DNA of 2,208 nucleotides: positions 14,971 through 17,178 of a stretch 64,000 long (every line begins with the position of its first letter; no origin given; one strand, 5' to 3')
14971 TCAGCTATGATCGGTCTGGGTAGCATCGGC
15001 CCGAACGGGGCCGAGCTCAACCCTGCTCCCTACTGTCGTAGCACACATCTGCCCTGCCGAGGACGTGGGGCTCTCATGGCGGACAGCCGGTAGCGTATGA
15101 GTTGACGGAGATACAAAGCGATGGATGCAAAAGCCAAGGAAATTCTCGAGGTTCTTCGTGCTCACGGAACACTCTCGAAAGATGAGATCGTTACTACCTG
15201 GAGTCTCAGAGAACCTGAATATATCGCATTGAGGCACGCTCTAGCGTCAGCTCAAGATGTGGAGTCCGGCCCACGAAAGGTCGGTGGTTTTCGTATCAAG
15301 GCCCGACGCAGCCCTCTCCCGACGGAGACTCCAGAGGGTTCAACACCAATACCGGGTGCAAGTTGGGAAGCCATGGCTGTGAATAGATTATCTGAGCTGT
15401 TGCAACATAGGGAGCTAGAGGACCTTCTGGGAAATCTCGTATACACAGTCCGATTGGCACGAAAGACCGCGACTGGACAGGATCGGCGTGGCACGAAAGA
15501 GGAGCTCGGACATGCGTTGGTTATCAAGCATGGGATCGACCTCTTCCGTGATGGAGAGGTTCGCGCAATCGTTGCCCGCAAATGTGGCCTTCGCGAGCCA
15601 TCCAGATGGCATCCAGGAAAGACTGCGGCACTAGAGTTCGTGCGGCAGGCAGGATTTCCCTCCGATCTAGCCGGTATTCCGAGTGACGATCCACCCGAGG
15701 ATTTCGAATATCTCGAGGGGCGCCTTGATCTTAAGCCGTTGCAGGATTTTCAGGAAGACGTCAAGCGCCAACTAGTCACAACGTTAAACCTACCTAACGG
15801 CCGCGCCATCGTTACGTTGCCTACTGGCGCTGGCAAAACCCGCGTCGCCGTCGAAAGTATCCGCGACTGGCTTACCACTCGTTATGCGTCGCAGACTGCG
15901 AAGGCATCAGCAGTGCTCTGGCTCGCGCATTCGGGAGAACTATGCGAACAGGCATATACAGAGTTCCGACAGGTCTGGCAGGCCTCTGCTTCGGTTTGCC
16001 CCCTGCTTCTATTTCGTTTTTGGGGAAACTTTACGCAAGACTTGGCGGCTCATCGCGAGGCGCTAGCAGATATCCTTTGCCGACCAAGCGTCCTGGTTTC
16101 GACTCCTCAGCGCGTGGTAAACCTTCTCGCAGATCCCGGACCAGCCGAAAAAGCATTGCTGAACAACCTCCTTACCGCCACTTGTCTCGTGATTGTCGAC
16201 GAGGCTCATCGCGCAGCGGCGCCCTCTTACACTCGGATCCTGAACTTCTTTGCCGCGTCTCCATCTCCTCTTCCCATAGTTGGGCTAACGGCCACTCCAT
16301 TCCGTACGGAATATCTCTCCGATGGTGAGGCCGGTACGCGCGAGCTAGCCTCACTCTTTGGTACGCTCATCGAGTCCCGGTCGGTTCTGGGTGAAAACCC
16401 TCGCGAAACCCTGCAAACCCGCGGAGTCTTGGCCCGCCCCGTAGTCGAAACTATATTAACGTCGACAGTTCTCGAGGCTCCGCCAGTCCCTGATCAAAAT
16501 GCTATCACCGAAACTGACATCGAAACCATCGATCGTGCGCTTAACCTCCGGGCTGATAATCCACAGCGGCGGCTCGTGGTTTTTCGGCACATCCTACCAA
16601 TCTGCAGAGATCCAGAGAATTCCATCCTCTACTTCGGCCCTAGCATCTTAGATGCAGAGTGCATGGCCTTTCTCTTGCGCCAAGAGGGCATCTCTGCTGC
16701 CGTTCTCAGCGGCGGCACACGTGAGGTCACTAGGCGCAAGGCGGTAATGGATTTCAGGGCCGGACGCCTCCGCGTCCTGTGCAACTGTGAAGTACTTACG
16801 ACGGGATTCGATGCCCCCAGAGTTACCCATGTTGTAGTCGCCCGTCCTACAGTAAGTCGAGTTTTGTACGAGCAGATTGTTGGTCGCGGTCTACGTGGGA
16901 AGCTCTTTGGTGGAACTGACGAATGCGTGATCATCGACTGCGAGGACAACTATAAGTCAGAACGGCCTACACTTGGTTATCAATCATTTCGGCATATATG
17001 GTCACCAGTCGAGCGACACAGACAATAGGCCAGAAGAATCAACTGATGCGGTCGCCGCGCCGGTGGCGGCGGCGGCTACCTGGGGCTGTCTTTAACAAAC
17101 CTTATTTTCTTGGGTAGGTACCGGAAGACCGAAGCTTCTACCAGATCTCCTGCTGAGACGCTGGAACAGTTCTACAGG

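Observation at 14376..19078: ~450-bp diverged duplication of the ffh 3' end brackets a ~3.7-kb low-G+C islet (integration scar without an integrase)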

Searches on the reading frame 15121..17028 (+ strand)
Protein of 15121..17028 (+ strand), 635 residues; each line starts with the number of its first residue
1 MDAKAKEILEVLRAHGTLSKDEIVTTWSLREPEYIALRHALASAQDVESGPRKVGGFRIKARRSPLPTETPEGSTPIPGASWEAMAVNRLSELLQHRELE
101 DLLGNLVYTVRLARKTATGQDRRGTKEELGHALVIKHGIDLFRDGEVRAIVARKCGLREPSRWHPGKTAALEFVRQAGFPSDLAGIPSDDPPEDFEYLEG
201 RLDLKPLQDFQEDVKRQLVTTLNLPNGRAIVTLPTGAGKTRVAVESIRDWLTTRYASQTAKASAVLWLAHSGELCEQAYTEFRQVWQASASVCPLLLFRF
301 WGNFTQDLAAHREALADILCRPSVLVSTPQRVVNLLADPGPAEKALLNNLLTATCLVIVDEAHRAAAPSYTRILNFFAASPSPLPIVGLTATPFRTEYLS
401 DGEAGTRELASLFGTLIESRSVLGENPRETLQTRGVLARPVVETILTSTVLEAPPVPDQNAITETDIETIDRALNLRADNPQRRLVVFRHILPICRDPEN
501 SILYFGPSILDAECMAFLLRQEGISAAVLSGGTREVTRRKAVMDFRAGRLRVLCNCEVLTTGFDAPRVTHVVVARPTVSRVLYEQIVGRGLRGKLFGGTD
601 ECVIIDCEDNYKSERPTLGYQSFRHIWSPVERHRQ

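Call 6: search_protein_families(library=pfam, proteins=[window:15121-17028:+], max_evalue=0.01)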
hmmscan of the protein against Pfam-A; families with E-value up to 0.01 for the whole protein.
window:15121-17028:+ (635 aa): 4 families
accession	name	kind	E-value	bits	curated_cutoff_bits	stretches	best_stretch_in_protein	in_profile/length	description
PF04851.21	ResIII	-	6.7e-19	68.8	22.5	1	207-395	4-164/164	Type III restriction enzyme, res subunit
PF00270.35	DEAD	-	2.4e-14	53.8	26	1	225-395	13-162/167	DEAD/DEAH box helicase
PF00271.37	Helicase_C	-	7.5e-14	52.4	23.5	1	492-592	10-108/110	Helicase conserved C-terminal domain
PF18766.7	SWI2_SNF2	-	0.0019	18.3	26.7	1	235-418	27-172/221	SWI2/SNF2 ATPase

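Call 23: search_protein_families(library=padloc, proteins=[window:15121-17028:+], max_evalue=0.001)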
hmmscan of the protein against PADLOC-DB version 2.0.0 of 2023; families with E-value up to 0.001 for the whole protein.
window:15121-17028:+ (635 aa): 11 families
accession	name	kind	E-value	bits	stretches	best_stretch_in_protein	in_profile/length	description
PDLC03659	mREase_IV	-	1.4e-14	51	1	478-592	437-552/945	Type IV methyl-directed restriction enzyme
PDLC03658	mREase_IV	-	1.5e-13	47.5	2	510-613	462-563/953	Type IV methyl-directed restriction enzyme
PDLC02707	PbeA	-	2.5e-12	44.2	1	224-417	266-433/672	PbeA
PDLC03928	PsyrT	-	8.7e-12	42.1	1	476-592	221-334/689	-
PDLC02704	PbeA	-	1.6e-08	31.6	1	220-418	264-439/682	PbeA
PDLC03047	REase_I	-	1.9e-08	30.5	1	550-601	660-713/1107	Type I restriction enzyme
PDLC03042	REase_I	-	1.1e-06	24.4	1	545-612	781-849/1170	Type I restriction enzyme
PDLC02870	DpdF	-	2.5e-05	21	1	500-592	228-319/534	DpdF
PDLC03049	REase_I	-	2.5e-05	20.5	0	356-401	287-331/807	Type I restriction enzyme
PDLC02703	PbeA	-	5.6e-05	19.9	0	227-403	262-413/626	PbeA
PDLC02864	DpdF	-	0.00016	18.6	0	499-592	235-327/610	DpdF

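Call 25: find_encoding_contigs(protein=window:15121-17028:+, flank=10000, max_places=10)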
Protein window:15121-17028:+ (635 aa): 4 contigs read that carry it; 2 places shown.
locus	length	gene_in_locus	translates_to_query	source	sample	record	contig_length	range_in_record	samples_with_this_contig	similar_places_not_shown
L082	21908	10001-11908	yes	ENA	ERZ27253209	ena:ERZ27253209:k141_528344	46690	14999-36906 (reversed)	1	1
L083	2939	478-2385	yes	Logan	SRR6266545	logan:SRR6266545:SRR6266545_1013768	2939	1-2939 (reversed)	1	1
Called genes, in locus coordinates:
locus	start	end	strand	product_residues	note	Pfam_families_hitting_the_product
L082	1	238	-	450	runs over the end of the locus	-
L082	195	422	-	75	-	-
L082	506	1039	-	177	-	PF07609:DUF1572, PF04978:MST, PF12867:DinB_2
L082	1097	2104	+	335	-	PF09084:NMT1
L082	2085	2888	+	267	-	PF00005:ABC_tran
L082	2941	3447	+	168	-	-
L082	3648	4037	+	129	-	PF08808:RES (weak)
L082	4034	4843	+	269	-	PF00528:BPD_transp_1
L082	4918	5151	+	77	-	PF02604:PhdYeFM_antitox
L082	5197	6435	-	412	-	PF07690:MFS_1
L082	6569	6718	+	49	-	PF18919:DUF5670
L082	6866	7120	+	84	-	PF00050:Kazal_1 (weak)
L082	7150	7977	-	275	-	PF13489:Methyltransf_23, PF05401:NodS, PF13847:Methyltransf_31, PF08241:Methyltransf_11, PF08242:Methyltransf_12, PF13649:Methyltransf_25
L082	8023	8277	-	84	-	PF06769:YoeB_toxin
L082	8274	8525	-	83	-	PF02604:PhdYeFM_antitox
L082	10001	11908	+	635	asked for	PF00270:DEAD, PF04851:ResIII, PF00271:Helicase_C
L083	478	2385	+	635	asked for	PF00270:DEAD, PF04851:ResIII, PF00271:Helicase_C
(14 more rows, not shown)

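Call 42: search_solved_structures(query=window:15121-17028:+, max_evalue=0.001)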
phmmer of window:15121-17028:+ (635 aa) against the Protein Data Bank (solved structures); distinct sequences matched with E-value up to 0.001: 19.
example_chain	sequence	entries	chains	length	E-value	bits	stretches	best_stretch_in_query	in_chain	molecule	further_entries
6jde_B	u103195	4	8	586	5e-20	74.6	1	499-610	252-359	Putative DNA repair helicase RadD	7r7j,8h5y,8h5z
7clg_A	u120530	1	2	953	1.6e-13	53.1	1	506-613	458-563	Putative helicase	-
3h1t_A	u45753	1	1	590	7.3e-06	27.8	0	552-594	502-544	Type I site-specific restriction-modification system, R (Restriction) subunit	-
6p66_A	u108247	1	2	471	1.1e-05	27.2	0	534-594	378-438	DNA repair protein RAD25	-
2fwr_A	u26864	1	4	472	1.2e-05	27.1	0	534-594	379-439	DNA repair protein RAD25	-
2p6n_A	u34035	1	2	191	2.4e-05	26.1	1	497-574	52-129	ATP-dependent RNA helicase DDX41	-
8kca_A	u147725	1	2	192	4.1e-05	25.3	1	498-572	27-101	Probable ATP-dependent RNA helicase DDX53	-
1wp9_A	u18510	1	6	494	6.4e-05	24.7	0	228-396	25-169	ATP-dependent RNA helicase, putative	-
8c6j_CD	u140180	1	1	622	0.00014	23.6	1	498-575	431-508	Probable ATP-dependent RNA helicase DDX41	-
3gfp_A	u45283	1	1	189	0.00021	22.9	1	510-573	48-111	DEAD box protein 5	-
3peu_A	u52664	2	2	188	0.00022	22.9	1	510-573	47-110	ATP-dependent RNA helicase DBP5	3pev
2kbf_A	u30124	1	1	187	0.00023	22.8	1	510-573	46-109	ATP-dependent RNA helicase DBP5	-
8dpe_A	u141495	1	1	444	0.00026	22.7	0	489-572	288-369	ATP-dependent RNA helicase DDX42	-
3pew_A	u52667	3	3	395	0.00047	21.8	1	508-573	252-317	ATP-dependent RNA helicase DBP5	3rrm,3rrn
6p4f_A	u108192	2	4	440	0.0005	21.7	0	224-247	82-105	DNA-dependent ATPase XPBII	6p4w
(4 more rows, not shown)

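Call 44: search_protein_families(library=ncbifam, proteins=[window:15121-17028:+], max_evalue=0.001)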
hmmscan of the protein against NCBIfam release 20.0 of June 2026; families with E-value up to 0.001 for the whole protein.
window:15121-17028:+ (635 aa): 14 families
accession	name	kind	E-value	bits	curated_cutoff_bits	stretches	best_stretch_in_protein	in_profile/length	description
NF053632.1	heli_RadD_YejH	equivalog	3.2e-33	114.9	720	1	349-610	104-357/573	DNA repair helicase RadD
NF046051.1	restrict_EcoAI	equivalog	6.4e-14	51.3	550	2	218-400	169-320/768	EcoAI/FtnUII family type I restriction enzme subunit R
NF010337.0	PRK13766.1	equivalog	4e-11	41.8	610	1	219-393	23-173/781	Hef nuclease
NF008521.0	PRK11448.1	equivalog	6e-10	37.8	729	1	541-592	747-799/1123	type I restriction-modification system endonuclease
TIGR04095.1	dnd_restrict_1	equivalog_domain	3.8e-08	32.8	600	1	219-418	17-189/451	DNA phosphorothioation system restriction enzyme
NF007882.0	PRK10590.1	equivalog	8.8e-07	28.2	743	1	500-611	246-354/456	ATP-dependent RNA helicase RhlE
NF046055.1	restr_BPTD_3080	equivalog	1.2e-06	26.8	800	1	550-594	574-618/970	BPTD_3080 family restriction endonuclease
NF008394.0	PRK11192.1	equivalog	2.8e-06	26.5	507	1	477-574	227-322/441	ATP-dependent RNA helicase SrmB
NF045503.1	repair_heli_XPB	equivalog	1.4e-05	23.9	610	0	205-268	182-245/548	DNA repair helicase XPB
NF053710.1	RNA_heli_RhlE2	exception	1.9e-05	23.2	925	1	499-573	249-323/635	RNA helicase RhlE2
NF053636.1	DDHlcsCsdAPsy1082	equivalog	4.6e-05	22.1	890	1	499-572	243-316/512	DEAD/DEAH box helicase CsdA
NF053711.1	RNA_heli_RhlE1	exception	0.00011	21.1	750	0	503-609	248-351/434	RNA helicase RhlE1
NF002340.1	PRK01297.1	equivalog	0.00038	19.4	564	1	519-573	269-323/372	ATP-dependent RNA helicase RhlB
NF008744.0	PRK11776.1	equivalog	0.00059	18.5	524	0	484-594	229-337/460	ATP-dependent RNA helicase DbpA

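Call 48: find_homologous_proteins(query=window:15121-17028:+, max_evalue=1e-20)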
Query window:15121-17028:+ (635 aa): 473 proteins with E <= 1e-20 among 8000 candidates; the best 120 are listed.
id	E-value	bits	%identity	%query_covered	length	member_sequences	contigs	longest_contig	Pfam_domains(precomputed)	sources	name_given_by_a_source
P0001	0.0e+0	1335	95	100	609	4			PF00270.36,PF00271.38,PF04851.22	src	-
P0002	0.0e+0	1043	71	99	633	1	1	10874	PF00270.36,PF00271.38,PF04851.22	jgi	jgi:DNA repair protein RadD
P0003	0.0e+0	1023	71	99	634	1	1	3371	PF00270.36,PF18766.8,PF00271.38,PF04851.22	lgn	-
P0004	6.5e-282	955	65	99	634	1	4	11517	PF00270.36,PF18766.8,PF00271.38,PF04851.22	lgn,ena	-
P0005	1.0e-272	924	65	100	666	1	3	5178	PF00270.36,PF00271.38,PF04851.22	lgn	-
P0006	3.0e-266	903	63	99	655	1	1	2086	PF00270.36,PF00271.38,PF04851.22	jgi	jgi:DNA repair protein RadD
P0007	7.6e-260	882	63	99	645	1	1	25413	PF00270.36,PF00271.38,PF04851.22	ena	-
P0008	5.4e-244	829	60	98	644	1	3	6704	PF00270.36,PF00271.38,PF04851.22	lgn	-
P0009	1.1e-236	805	58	98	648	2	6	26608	PF00270.36,PF00271.38,PF04851.22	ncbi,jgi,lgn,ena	jgi:superfamily II DNA or RNA helicase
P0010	2.2e-236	804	57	100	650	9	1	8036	PF00270.36,PF00271.38,PF04851.22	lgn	-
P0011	5.3e-236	803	58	98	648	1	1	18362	PF00270.36,PF00271.38,PF04851.22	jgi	jgi:DNA repair protein RadD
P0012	6.5e-235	799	57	99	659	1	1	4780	PF00270.36,PF00271.38,PF04851.22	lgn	-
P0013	1.4e-234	798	58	98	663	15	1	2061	PF00270.36,PF00271.38,PF04851.22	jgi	jgi:superfamily II DNA or RNA helicase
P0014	1.5e-234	798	57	98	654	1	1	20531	PF00270.36,PF00271.38,PF04851.22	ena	-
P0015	2.7e-234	797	57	98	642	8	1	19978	PF00270.36,PF00271.38,PF04851.22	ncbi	-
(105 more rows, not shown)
